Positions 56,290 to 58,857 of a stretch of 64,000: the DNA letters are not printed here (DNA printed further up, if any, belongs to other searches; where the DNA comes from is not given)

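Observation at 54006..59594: Short C-x-E glycyl radical enzyme in a carbohydrate-type locus with no activating enzyme nearby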

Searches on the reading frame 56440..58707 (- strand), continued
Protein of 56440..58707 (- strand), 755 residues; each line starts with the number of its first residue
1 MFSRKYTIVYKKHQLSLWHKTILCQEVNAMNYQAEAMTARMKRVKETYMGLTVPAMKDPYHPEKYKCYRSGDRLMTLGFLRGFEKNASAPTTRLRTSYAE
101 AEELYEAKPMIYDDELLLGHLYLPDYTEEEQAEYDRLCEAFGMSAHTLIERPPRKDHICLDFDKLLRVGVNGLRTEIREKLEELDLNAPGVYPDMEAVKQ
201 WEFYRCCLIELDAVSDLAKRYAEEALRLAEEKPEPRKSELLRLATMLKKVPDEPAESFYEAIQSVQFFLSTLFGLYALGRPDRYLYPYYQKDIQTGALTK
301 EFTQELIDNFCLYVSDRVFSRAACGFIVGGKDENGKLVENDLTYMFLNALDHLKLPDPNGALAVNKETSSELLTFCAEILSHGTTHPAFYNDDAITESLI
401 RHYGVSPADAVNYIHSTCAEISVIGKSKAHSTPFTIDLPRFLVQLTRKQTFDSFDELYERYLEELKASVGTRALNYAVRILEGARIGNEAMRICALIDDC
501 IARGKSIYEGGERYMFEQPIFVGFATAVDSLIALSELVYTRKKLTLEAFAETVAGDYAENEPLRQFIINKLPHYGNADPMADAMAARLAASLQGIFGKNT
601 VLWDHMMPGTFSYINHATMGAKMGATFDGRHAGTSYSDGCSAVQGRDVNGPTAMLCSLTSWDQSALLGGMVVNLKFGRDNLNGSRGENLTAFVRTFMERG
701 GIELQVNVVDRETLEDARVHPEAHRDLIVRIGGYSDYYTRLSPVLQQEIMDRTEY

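Call 79: search_protein_families(library=ncbifam, proteins=[L021:433-2958:+, L010:927-3281:+, L012:2384-4915:+, L016:9494-11923:+, L015:3046-5550:+, L019:9467-11890:+, L023:3742-6174:+, L001:13154-15376:+, L085:19231-21477:-, L108:9893-12025:+], max_evalue=1e-100)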
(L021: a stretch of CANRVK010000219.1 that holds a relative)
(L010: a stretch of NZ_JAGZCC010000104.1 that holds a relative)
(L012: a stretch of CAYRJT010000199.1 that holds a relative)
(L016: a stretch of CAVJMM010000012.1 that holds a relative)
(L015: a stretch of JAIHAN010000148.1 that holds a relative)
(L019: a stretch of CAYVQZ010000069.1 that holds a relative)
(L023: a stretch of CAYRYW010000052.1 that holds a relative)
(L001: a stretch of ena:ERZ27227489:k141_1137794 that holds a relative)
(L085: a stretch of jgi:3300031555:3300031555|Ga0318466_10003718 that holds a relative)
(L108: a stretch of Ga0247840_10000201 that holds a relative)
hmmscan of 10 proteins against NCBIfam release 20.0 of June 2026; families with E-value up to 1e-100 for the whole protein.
L021:433-2958:+ (841 aa): 8 families
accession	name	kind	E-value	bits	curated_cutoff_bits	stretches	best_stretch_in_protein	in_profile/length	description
TIGR01774.1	PFL2-3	subfamily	7.7e-247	821.5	678.2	1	12-601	4-592/786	formate C-acetyltransferase/glycerol dehydratase family glycyl radical enzyme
NF007437.0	PRK09983.1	equivalog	9.2e-214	711.8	1109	1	12-617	3-583/765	formate C-acetyltransferase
NF048009.1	SfplDhtHpfGKleb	equivalog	7.6e-212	705.7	1000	1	12-590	26-617/824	(2S)-3-sulfopropanediol dehydratase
NF043068.1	glycl_HYPD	equivalog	1.2e-189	632.1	1100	1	13-591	3-584/784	trans-4-hydroxy-L-proline dehydratase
NF048011.1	SfplDhtHpsGDes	equivalog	6.8e-183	610.1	1000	1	9-592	21-620/821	(2S)-3-sulfopropanediol dehydratase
TIGR04394.1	choline_CutC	equivalog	1.5e-173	579.3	1050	1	12-590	3-588/789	choline trimethylamine-lyase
NF033718.1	indole_decarb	equivalog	4.8e-149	498.2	1100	1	14-839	35-867/868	indoleacetate decarboxylase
NF033715.1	glycyl_HPDL_Lrg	equivalog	8.1e-112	374.7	1150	1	111-839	168-900/901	4-hydroxyphenylacetate decarboxylase large subunit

L010:927-3281:+ (784 aa): 7 families
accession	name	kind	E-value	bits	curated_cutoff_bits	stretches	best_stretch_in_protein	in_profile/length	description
TIGR01774.1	PFL2-3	subfamily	5.7e-239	795.4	678.2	1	7-780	3-783/786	formate C-acetyltransferase/glycerol dehydratase family glycyl radical enzyme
NF007437.0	PRK09983.1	equivalog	1.6e-230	767.2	1109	1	7-780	2-762/765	formate C-acetyltransferase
NF043068.1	glycl_HYPD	equivalog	6.5e-182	606.5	1100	1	8-780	2-781/784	trans-4-hydroxy-L-proline dehydratase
NF048009.1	SfplDhtHpfGKleb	equivalog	1.8e-181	605.2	1000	1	5-780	23-821/824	(2S)-3-sulfopropanediol dehydratase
TIGR04394.1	choline_CutC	equivalog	3.4e-168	561.7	1050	1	7-781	2-786/789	choline trimethylamine-lyase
NF048011.1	SfplDhtHpsGDes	equivalog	1.9e-159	532.6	1000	1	9-781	25-819/821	(2S)-3-sulfopropanediol dehydratase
NF033718.1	indole_decarb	equivalog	1.8e-113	380.5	1100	0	106-580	155-644/868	indoleacetate decarboxylase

L012:2384-4915:+ (843 aa): 8 families
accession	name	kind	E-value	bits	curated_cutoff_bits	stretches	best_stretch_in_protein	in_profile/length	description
TIGR01774.1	PFL2-3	subfamily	3.2e-248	826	678.2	1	14-633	4-616/786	formate C-acetyltransferase/glycerol dehydratase family glycyl radical enzyme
NF007437.0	PRK09983.1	equivalog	9.9e-217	721.6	1109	1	15-631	4-593/765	formate C-acetyltransferase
NF048009.1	SfplDhtHpfGKleb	equivalog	1.1e-215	718.4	1000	1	9-592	21-617/824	(2S)-3-sulfopropanediol dehydratase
NF043068.1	glycl_HYPD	equivalog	5.5e-187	623.3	1100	1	15-593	3-584/784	trans-4-hydroxy-L-proline dehydratase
TIGR04394.1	choline_CutC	equivalog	3.6e-181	604.6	1050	1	14-593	3-589/789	choline trimethylamine-lyase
NF048011.1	SfplDhtHpsGDes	equivalog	2.4e-180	601.7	1000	1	6-594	16-620/821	(2S)-3-sulfopropanediol dehydratase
NF033718.1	indole_decarb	equivalog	1.3e-154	516.5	1100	1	112-840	155-866/868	indoleacetate decarboxylase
NF033715.1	glycyl_HPDL_Lrg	equivalog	1.2e-114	384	1150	1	161-840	221-899/901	4-hydroxyphenylacetate decarboxylase large subunit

L016:9494-11923:+ (809 aa): 8 families
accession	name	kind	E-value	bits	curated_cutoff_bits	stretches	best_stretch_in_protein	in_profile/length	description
TIGR01774.1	PFL2-3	subfamily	3.8e-275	915.1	678.2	1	15-808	2-785/786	formate C-acetyltransferase/glycerol dehydratase family glycyl radical enzyme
NF043068.1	glycl_HYPD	equivalog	1.2e-185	618.8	1100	1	17-808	2-783/784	trans-4-hydroxy-L-proline dehydratase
TIGR04394.1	choline_CutC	equivalog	2.3e-172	575.5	1050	1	15-805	1-784/789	choline trimethylamine-lyase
NF007437.0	PRK09983.1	equivalog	2.9e-169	564.7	1109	1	16-808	2-764/765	formate C-acetyltransferase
NF048009.1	SfplDhtHpfGKleb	equivalog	6.5e-168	560.4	1000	1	17-807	26-822/824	(2S)-3-sulfopropanediol dehydratase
NF048011.1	SfplDhtHpsGDes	equivalog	1.8e-166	555.8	1000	1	16-807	23-819/821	(2S)-3-sulfopropanediol dehydratase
NF033718.1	indole_decarb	equivalog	2.5e-117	393.2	1100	1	111-806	151-865/868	indoleacetate decarboxylase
NF033715.1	glycyl_HPDL_Lrg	equivalog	1.1e-102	344.4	1150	0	205-806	266-898/901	4-hydroxyphenylacetate decarboxylase large subunit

L015:3046-5550:+ (834 aa): 8 families
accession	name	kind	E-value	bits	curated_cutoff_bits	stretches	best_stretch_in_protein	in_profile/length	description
TIGR01774.1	PFL2-3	subfamily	4.7e-239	795.7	678.2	1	134-830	95-784/786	formate C-acetyltransferase/glycerol dehydratase family glycyl radical enzyme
NF048009.1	SfplDhtHpfGKleb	equivalog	5.5e-223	742.5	1000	1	130-830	115-822/824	(2S)-3-sulfopropanediol dehydratase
NF043068.1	glycl_HYPD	equivalog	1.1e-195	652.1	1100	1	141-830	100-782/784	trans-4-hydroxy-L-proline dehydratase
NF007437.0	PRK09983.1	equivalog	5.6e-188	626.6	1109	1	133-830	93-763/765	formate C-acetyltransferase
NF048011.1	SfplDhtHpsGDes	equivalog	1.4e-187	625.6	1000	1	141-831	122-820/821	(2S)-3-sulfopropanediol dehydratase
TIGR04394.1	choline_CutC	equivalog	8e-182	606.7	1050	1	134-831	94-787/789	choline trimethylamine-lyase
NF033718.1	indole_decarb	equivalog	1.1e-160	536.7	1100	1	5-831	32-867/868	indoleacetate decarboxylase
NF033715.1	glycyl_HPDL_Lrg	equivalog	3.8e-125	418.8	1150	1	5-831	37-900/901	4-hydroxyphenylacetate decarboxylase large subunit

L019:9467-11890:+ (807 aa): 7 families
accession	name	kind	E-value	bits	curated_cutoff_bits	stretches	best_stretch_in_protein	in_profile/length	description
TIGR01774.1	PFL2-3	subfamily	2.2e-172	575.2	678.2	1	17-804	6-784/786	formate C-acetyltransferase/glycerol dehydratase family glycyl radical enzyme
NF048011.1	SfplDhtHpsGDes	equivalog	6.6e-164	547.3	1000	1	11-805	20-820/821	(2S)-3-sulfopropanediol dehydratase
NF043068.1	glycl_HYPD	equivalog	1e-154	516.6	1100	1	16-805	3-783/784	trans-4-hydroxy-L-proline dehydratase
TIGR04394.1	choline_CutC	equivalog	1.6e-154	516.5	1050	1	14-803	2-785/789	choline trimethylamine-lyase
NF048009.1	SfplDhtHpfGKleb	equivalog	2.6e-138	462.4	1000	1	11-803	22-821/824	(2S)-3-sulfopropanediol dehydratase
NF007437.0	PRK09983.1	equivalog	1.5e-131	439.9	1109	1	15-805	3-764/765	formate C-acetyltransferase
NF033718.1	indole_decarb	equivalog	2.5e-127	426.3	1100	0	185-606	218-644/868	indoleacetate decarboxylase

L023:3742-6174:+ (810 aa): 8 families
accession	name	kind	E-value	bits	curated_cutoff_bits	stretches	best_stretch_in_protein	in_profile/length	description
TIGR01774.1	PFL2-3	subfamily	6.1e-204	679.6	678.2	1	18-808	3-784/786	formate C-acetyltransferase/glycerol dehydratase family glycyl radical enzyme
NF048011.1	SfplDhtHpsGDes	equivalog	2.8e-187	624.6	1000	1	14-808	19-819/821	(2S)-3-sulfopropanediol dehydratase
TIGR04394.1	choline_CutC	equivalog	5.7e-171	570.8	1050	1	18-806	2-784/789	choline trimethylamine-lyase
NF043068.1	glycl_HYPD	equivalog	1.6e-161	539.1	1100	1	19-808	2-782/784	trans-4-hydroxy-L-proline dehydratase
NF048009.1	SfplDhtHpfGKleb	equivalog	2.1e-155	519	1000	1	20-807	27-821/824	(2S)-3-sulfopropanediol dehydratase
NF007437.0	PRK09983.1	equivalog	9.8e-153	510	1109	1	18-808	2-763/765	formate C-acetyltransferase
NF033718.1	indole_decarb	equivalog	1.4e-138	463.5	1100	1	119-808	157-866/868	indoleacetate decarboxylase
NF033715.1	glycyl_HPDL_Lrg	equivalog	1.5e-104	350.6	1150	0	210-808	269-899/901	4-hydroxyphenylacetate decarboxylase large subunit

L001:13154-15376:+ (740 aa): 0 families

L085:19231-21477:- (748 aa): 0 families

L108:9893-12025:+ (710 aa): 1 family
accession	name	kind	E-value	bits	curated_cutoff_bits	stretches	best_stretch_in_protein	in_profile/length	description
TIGR01774.1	PFL2-3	subfamily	8.5e-113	378.2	678.2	1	113-710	155-786/786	formate C-acetyltransferase/glycerol dehydratase family glycyl radical enzyme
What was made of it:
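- On GRE 1,2-eliminases / isomerases (Cys-x-Glu class): Canonical members score 575-915 (call 79).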

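Call 82: search_protein_representatives(alignment_id=A1)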
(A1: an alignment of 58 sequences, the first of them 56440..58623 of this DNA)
Query: 58 sequences, 728 profile positions. Proteins with E-value up to 0.001 (for the whole library): 9548; up to 1e-10: 5389; up to 1e-30: 2317. The best 150 are listed.
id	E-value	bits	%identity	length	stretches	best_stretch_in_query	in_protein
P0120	0.0e+00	1233.4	-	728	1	1-728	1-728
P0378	5.9e-218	742.2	-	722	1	5-727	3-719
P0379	1.2e-209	714.7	-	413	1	316-728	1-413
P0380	1.1e-195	668.6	-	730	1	5-727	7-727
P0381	7.0e-195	666.0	-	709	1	51-725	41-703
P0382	2.8e-187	640.8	-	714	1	6-727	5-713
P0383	5.1e-184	630.0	-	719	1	44-725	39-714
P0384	1.9e-183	628.1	-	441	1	2-436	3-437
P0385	1.2e-179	615.6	-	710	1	48-726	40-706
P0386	6.7e-176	603.2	-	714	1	51-726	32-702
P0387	8.2e-167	573.2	-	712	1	5-726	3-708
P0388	2.3e-165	568.4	-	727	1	74-728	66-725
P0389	3.0e-164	564.7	-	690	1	10-725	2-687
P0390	1.7e-163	562.2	-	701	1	41-726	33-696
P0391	2.1e-159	548.7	-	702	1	47-728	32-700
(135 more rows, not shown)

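Call 90: search_protein_families(library=pfam, proteins=[L108:964-2010:+, L108:2013-3038:+, L108:3025-5082:+, L108:7866-9023:+, L108:9045-9896:+, L108:12071-13087:+, L108:13470-14630:-, L108:14776-16143:+, L108:16293-17336:+, L108:17388-18095:+], max_evalue=0.0001)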
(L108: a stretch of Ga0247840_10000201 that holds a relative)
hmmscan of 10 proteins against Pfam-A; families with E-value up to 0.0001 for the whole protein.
L108:964-2010:+ (348 aa): 3 families
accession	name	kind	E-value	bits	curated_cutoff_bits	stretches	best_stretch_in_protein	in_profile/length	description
PF01408.29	GFO_IDH_MocA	-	3.4e-23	83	24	1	7-121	2-115/120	Oxidoreductase family, NAD-binding Rossmann fold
PF22725.1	GFO_IDH_MocA_C3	-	5e-13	49.6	27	1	134-256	1-123/124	GFO/IDH/MocA C-terminal domain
PF02894.22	GFO_IDH_MocA_C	-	7.7e-09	36.1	22.9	1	170-339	37-214/218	Oxidoreductase family, C-terminal alpha/beta domain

L108:2013-3038:+ (341 aa): 3 families
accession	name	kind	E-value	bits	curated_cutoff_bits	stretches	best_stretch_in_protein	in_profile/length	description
PF01370.27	Epimerase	-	1.1e-14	54.9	20.9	1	4-219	1-232/240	NAD dependent epimerase/dehydratase family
PF04321.23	RmlD_sub_bind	-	3.8e-07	29.9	27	0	125-246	124-234/287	RmlD substrate binding domain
PF13460.12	NAD_binding_10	-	5.3e-07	30.1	27.2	1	8-158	1-148/184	NAD(P)H-binding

L108:3025-5082:+ (685 aa): 2 families
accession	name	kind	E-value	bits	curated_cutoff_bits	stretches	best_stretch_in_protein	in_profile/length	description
PF02901.20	PFL-like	-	4.2e-99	333.4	24.3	1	115-542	157-642/647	Pyruvate formate lyase-like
PF01228.26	Gly_radical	-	2.8e-23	82.9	22.2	1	573-667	10-105/106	Glycine radical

L108:7866-9023:+ (385 aa): 1 family
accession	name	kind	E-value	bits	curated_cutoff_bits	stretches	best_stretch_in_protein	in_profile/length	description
PF01208.23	URO-D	-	6.8e-23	81.7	23.9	1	134-380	96-345/346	Uroporphyrinogen decarboxylase (URO-D)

L108:9045-9896:+ (283 aa): 7 families
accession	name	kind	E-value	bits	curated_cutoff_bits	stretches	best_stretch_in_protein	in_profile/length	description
PF01370.27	Epimerase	-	1.8e-26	93.5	20.9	1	4-219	2-236/240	NAD dependent epimerase/dehydratase family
PF01073.25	3Beta_HSD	-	1.4e-18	67.4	22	1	4-169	1-182/280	3-beta hydroxysteroid dehydrogenase/isomerase family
PF16363.11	GDP_Man_Dehyd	-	1e-14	55.2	27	1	5-165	2-180/332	GDP-mannose 4,6 dehydratase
PF13460.12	NAD_binding_10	-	1.1e-10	42.1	27.2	1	7-108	1-101/184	NAD(P)H-binding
PF02719.21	Polysacc_synt_2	-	9.9e-09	35.2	20.2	1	4-105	2-128/293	Polysaccharide biosynthesis protein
PF07993.18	NAD_binding_4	-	9.1e-07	28.7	20.1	1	34-180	59-216/258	Male sterility protein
PF04321.23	RmlD_sub_bind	-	6.5e-05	22.6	27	0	1-173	1-156/287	RmlD substrate binding domain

L108:12071-13087:+ (338 aa): 3 families
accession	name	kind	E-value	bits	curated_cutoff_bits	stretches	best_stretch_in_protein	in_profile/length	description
PF02894.22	GFO_IDH_MocA_C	-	3.1e-24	86.4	22.9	1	136-332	1-218/218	Oxidoreductase family, C-terminal alpha/beta domain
PF01408.29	GFO_IDH_MocA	-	4.2e-23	82.8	24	1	5-118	2-114/120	Oxidoreductase family, NAD-binding Rossmann fold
PF22725.1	GFO_IDH_MocA_C3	-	2.2e-20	73.4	27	1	135-255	4-123/124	GFO/IDH/MocA C-terminal domain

L108:13470-14630:- (386 aa): 5 families
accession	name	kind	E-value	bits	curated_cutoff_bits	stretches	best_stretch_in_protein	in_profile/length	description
PF00441.29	Acyl-CoA_dh_1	-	7.6e-55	185.6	22.4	1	228-376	1-148/150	Acyl-CoA dehydrogenase, C-terminal domain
PF02771.21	Acyl-CoA_dh_N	-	1.9e-33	115.7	22.9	1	6-117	1-113/113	Acyl-CoA dehydrogenase, N-terminal domain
PF02770.24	Acyl-CoA_dh_M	-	3.3e-28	98.1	33.3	1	121-216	1-97/97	Acyl-CoA dehydrogenase, middle domain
PF08028.16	Acyl-CoA_dh_2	-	1.9e-24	86.9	22.7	1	245-366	3-133/134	Acyl-CoA dehydrogenase, C-terminal domain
PF22924.1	ACOX_C_alpha1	-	7e-09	36.1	27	1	242-368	8-159/169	Acyl-CoA oxidase, C-alpha1 domain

L108:14776-16143:+ (455 aa): 1 family
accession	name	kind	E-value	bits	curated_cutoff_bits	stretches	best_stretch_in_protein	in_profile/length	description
PF09586.16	YfhO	-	1.4e-05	24.1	28.5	1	355-424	755-825/835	Bacterial membrane protein YfhO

L108:16293-17336:+ (347 aa): 4 families
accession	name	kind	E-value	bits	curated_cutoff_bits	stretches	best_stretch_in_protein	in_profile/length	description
PF13641.12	Glyco_tranf_2_3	-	1.8e-12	48.2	27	1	7-232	3-224/230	Glycosyltransferase like family 2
PF13632.12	Glyco_trans_2_3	-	1.5e-11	44.9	27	1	89-290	1-195/198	Glycosyl transferase family group 2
PF00535.33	Glycos_transf_2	-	1.2e-10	42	23.3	1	8-183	1-168/168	Glycosyl transferase family 2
PF13506.12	Glyco_transf_21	-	4.6e-08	33.2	21.7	1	80-186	24-121/174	Glycosyl transferase family 21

L108:17388-18095:+ (235 aa): 0 families
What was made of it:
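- The L108 operon is GFO, epimerase, GRE, AE, SDR, URO-D-like, epimerase, GRE, GFO (call 90).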
